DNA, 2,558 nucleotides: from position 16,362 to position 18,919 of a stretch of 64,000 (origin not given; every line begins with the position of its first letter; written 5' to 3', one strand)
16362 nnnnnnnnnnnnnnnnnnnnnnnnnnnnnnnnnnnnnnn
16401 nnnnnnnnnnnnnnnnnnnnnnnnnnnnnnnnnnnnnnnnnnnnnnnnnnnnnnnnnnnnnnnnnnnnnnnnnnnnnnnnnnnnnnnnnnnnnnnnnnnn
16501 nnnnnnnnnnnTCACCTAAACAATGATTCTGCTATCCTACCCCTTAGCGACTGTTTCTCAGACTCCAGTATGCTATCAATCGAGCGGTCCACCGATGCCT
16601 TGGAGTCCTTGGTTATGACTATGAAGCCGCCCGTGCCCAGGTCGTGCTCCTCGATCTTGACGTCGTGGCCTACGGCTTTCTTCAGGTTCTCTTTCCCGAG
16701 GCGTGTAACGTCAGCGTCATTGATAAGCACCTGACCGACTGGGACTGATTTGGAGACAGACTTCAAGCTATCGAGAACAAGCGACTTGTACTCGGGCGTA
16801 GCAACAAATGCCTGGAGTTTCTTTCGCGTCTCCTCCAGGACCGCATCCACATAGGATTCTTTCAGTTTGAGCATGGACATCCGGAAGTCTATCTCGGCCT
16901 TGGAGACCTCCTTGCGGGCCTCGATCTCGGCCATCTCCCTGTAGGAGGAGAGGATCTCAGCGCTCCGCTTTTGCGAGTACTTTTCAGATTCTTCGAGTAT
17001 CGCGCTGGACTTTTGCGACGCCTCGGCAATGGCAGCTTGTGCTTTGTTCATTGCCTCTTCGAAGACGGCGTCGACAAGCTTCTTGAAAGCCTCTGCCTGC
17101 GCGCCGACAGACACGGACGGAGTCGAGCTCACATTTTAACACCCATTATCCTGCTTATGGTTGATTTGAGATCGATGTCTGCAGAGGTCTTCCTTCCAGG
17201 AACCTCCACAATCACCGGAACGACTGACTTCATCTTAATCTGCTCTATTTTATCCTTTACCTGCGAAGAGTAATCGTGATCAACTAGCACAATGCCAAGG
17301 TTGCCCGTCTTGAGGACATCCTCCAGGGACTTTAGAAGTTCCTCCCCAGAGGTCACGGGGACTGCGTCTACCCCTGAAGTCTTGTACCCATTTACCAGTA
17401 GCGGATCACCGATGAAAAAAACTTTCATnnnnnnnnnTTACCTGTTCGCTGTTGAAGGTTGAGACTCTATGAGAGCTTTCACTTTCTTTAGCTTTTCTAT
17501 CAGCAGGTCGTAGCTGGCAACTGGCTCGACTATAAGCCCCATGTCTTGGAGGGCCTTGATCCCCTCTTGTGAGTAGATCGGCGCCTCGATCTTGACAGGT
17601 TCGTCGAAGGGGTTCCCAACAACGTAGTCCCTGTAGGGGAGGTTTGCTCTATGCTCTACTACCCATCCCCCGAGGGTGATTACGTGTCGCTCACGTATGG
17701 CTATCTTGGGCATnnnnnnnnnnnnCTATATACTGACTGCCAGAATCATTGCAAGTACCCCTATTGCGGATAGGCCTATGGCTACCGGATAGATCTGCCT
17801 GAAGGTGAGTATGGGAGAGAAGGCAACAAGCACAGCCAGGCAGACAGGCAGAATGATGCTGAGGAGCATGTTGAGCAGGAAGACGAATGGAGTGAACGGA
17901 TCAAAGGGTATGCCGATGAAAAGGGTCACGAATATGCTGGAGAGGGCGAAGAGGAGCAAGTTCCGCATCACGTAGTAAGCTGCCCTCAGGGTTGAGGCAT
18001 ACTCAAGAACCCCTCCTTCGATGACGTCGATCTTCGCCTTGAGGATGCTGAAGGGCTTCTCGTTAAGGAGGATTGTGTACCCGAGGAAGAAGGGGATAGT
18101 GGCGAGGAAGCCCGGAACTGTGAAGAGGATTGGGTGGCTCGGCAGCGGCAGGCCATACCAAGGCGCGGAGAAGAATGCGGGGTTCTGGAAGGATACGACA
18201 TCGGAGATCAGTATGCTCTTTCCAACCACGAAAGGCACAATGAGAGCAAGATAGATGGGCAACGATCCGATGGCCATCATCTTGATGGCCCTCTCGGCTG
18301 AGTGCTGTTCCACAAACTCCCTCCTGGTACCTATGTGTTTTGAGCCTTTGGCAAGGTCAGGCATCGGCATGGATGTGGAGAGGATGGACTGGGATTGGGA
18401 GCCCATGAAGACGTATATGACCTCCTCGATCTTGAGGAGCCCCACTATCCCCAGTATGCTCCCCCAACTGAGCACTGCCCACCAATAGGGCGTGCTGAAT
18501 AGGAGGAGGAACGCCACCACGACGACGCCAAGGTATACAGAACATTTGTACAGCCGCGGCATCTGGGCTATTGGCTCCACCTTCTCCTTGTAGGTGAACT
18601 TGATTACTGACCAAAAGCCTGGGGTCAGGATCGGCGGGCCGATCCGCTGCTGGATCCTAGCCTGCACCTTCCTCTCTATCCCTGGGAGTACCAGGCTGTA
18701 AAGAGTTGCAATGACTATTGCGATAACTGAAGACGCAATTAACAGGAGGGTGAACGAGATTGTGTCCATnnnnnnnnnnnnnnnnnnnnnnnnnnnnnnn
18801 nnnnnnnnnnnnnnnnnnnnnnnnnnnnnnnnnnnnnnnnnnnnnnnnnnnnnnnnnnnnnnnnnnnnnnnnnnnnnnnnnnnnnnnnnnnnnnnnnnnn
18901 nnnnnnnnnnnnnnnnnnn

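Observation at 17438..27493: Mrp-linked energy-converting [NiFe] hydrogenase with three tandem polyferredoxins (14 predicted [4Fe-4S] clusters) and no NuoC homolog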

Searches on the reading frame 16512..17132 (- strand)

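Call 5: search_protein_families(library=pfam, proteins=[window:16512-17132:-], max_evalue=0.1)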
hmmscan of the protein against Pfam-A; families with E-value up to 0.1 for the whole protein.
window:16512-17132:- (206 aa): 3 families
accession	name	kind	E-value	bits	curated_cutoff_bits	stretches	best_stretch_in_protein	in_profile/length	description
PF01991.23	vATP-synt_E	-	8.4e-15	55.2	24.2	1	25-205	4-199/199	ATP synthase (E/31 kDa) subunit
PF19587.5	DUF6094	-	0.0053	16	22.8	1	26-146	12-130/344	Uncharacterised methyltransferase family (DUF6094)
PF11351.13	GTA_holin_3TM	-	0.062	14.2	24.8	0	12-81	3-60/123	Holin of 3TMs, for gene-transfer release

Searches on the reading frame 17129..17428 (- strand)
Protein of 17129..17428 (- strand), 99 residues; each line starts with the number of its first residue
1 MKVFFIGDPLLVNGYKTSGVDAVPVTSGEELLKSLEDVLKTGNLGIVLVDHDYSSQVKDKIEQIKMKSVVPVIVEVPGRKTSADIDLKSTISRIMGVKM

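Call 5: search_protein_families(library=pfam, proteins=[window:17129-17428:-], max_evalue=0.1)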
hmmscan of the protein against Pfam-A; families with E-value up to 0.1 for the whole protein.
window:17129-17428:- (99 aa): 1 family
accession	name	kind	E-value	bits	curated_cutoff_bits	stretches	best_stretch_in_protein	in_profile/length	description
PF01990.22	ATP-synt_F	-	3.3e-16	59.8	23.5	1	3-91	1-87/91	ATP synthase (F/14-kDa) subunit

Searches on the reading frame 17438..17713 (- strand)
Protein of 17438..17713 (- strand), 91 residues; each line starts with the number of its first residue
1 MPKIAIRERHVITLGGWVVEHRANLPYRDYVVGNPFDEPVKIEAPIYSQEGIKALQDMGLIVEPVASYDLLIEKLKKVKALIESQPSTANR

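Call 5: search_protein_families(library=pfam, proteins=[window:17438-17713:-], max_evalue=0.1)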
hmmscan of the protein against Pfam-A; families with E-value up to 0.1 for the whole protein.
window:17438-17713:- (91 aa): 1 family
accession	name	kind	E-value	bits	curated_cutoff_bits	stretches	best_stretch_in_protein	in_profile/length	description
PF10622.14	Ehbp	-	4.5e-18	65.5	27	1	6-83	1-76/77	Energy-converting hydrogenase B subunit P (EhbP)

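Call 12: search_protein_families(library=ncbifam, proteins=[window:17438-17713:-], max_evalue=0.01)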
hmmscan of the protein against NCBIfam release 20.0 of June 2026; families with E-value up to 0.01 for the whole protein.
window:17438-17713:- (91 aa): 0 families

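Call 47: find_homologous_proteins(query=window:17438-17713:-, max_evalue=0.001)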
Query window:17438-17713:- (91 aa): 47 proteins with E <= 0.001 among 47 candidates.
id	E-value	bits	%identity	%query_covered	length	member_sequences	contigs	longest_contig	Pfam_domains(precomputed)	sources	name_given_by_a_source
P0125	2.7e-50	186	96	100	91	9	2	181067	PF10622.15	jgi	jgi:energy-converting hydrogenase B subunit P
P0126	3.7e-44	166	89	96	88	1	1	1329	PF10622.15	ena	-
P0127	7.1e-44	165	88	95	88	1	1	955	PF10622.15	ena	-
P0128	7.7e-43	162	86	96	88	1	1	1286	PF10622.15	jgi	-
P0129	2.6e-41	157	79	100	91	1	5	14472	PF10622.15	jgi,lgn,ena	jgi:hypothetical protein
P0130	4.0e-41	157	86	96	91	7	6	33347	PF10622.15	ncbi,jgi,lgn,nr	ncbi:MAG: hypothetical protein FJZ49_07285 [Candidatus Verstraetearchaeota archaeon]|nr:hypothetical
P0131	6.7e-41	156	81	100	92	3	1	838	PF10622.15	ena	-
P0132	4.7e-40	153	86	93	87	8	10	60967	PF10622.15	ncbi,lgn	ncbi:MAG: energy-converting hydrogenase B subunit EhbP [Candidatus Methanomethyliaceae archaeon]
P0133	6.3e-40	153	84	93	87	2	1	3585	PF10622.15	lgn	-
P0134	2.6e-39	151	78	97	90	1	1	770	PF10622.15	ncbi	-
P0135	2.7e-39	151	81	95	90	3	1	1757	PF10622.15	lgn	-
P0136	5.2e-39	150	81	93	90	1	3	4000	PF10622.15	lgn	-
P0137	6.1e-39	150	87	90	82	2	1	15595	PF10622.15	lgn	-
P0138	1.4e-38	148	82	93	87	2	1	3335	PF10622.15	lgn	-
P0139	1.8e-38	148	83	90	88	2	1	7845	PF10622.15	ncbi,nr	ncbi:MAG: energy-converting hydrogenase B subunit EhbP [Candidatus Verstraetearchaeota archaeon]|nr:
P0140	1.8e-38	148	78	95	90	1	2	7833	PF10622.15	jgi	jgi:hypothetical protein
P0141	2.7e-38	148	78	95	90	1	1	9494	PF10622.15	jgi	jgi:energy-converting hydrogenase B subunit P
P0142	4.2e-38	147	80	93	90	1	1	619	PF10622.15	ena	-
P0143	5.8e-38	146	80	93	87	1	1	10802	PF10622.15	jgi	-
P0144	1.0e-37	146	82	90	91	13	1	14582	PF10622.15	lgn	-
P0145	1.1e-37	146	72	95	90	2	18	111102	PF10622.15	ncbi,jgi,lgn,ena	-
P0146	1.2e-37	145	78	93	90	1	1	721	PF10622.15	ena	-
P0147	1.5e-37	145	78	97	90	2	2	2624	PF10622.15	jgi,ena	-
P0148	2.0e-37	145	74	95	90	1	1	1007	PF10622.15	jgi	-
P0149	2.0e-37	145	73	93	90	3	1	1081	PF10622.15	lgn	-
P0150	2.9e-37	144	73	95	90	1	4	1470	PF10622.15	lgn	-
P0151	4.1e-37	144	72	97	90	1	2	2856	PF10622.15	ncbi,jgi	-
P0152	4.7e-37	144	76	95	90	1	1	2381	PF10622.15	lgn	-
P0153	5.2e-37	143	73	95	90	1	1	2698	PF10622.15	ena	-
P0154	9.5e-37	143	74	97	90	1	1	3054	PF10622.15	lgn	-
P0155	1.2e-36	142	74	97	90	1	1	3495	PF10622.15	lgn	-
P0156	2.5e-36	141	73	95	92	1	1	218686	PF10622.15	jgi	jgi:hypothetical protein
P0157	3.6e-36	141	75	97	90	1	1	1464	PF10622.15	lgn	-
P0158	3.7e-36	141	67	100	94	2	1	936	PF10622.15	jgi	jgi:hypothetical protein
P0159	1.3e-34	136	76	93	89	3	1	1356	PF10622.15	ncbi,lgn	-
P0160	3.8e-33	131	73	80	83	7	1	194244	PF10622.15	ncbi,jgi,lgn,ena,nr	ncbi:MAG: energy-converting hydrogenase B subunit EhbP [Candidatus Methanomethylicia archaeon]|nr:en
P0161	6.6e-33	130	73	90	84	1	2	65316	PF10622.15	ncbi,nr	ncbi:MAG: energy-converting hydrogenase B subunit EhbP [Candidatus Methanomethyliaceae archaeon]|nr:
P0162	1.6e-32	129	72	90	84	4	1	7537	PF10622.15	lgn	-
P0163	1.6e-32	129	64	99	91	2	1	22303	PF10622.15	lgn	-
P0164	2.3e-31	125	68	93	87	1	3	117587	PF10622.15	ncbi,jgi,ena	-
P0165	4.0e-31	125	67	93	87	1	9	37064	PF10622.15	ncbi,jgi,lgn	-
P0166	4.2e-31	125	67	93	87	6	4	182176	PF10622.15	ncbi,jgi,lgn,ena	-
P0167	1.1e-30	123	66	93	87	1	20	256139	PF10622.15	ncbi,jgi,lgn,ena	jgi:hypothetical protein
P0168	2.1e-30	122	66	93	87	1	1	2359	PF10622.15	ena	-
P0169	3.5e-30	122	70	90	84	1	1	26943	PF10622.15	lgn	-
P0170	1.2e-26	110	69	95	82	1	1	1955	PF10622.15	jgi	jgi:hypothetical protein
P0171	2.2e-14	71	79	47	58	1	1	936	PF10622.15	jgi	jgi:hypothetical protein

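Call 58: predict_structure(alignment_id=A3)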
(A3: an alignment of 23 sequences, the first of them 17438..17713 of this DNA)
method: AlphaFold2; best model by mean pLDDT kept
length: 91 residues; sequences in the alignment: 23
mean_pLDDT: 69.0   pTM: 0.61
mean pLDDT of the five models: 69.0, 68.8, 66.1, 61.5, 59.0
residues with pLDDT >= 90: 0; 70-90: 56; 50-70: 17; < 50: 18
segments of 3 or more residues with pLDDT < 50: 1-11, 87-91
pLDDT, mean of each block of 10 residues (from residue 1): 37 52 69 79 73 85 84 84 62 34
secondary structure, 60 per line:
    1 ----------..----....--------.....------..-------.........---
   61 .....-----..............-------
elements in order: E17-20 E29-33 H49-57 E61-65 H71-84

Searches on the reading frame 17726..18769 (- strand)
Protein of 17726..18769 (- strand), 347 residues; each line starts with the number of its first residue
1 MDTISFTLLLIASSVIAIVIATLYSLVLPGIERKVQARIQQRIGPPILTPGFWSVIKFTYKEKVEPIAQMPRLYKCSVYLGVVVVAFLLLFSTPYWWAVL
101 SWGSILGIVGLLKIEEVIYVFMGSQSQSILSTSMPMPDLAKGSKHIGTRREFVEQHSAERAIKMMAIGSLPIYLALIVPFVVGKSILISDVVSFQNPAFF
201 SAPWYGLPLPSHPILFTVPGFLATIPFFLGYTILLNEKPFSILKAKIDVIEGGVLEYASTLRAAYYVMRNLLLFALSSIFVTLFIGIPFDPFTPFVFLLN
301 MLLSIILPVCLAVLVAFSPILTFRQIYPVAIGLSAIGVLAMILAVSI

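Call 5: search_protein_families(library=pfam, proteins=[window:17726-18769:-], max_evalue=0.1)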
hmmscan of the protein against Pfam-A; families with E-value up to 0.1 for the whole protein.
window:17726-18769:- (347 aa): 1 family
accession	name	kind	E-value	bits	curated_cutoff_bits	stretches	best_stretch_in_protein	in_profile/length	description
PF00146.26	NADHdh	-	5.5e-20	72.3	27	2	158-328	129-280/298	NADH dehydrogenase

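Call 12: search_protein_families(library=ncbifam, proteins=[window:17726-18769:-], max_evalue=0.01)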
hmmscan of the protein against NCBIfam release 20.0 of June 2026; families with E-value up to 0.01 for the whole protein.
window:17726-18769:- (347 aa): 3 families
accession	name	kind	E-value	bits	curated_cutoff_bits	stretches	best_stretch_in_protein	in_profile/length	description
NF004741.0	PRK06076.1-2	equivalog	3.6e-08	33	305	2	11-127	23-147/337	NADH-quinone oxidoreductase subunit NuoH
NF004743.0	PRK06076.1-4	equivalog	1.2e-06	27.7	494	2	8-79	14-90/433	NADH-quinone oxidoreductase subunit NuoH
NF004740.0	PRK06076.1-1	equivalog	0.0017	17.9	399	1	214-313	186-283/325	NADH-quinone oxidoreductase subunit NuoH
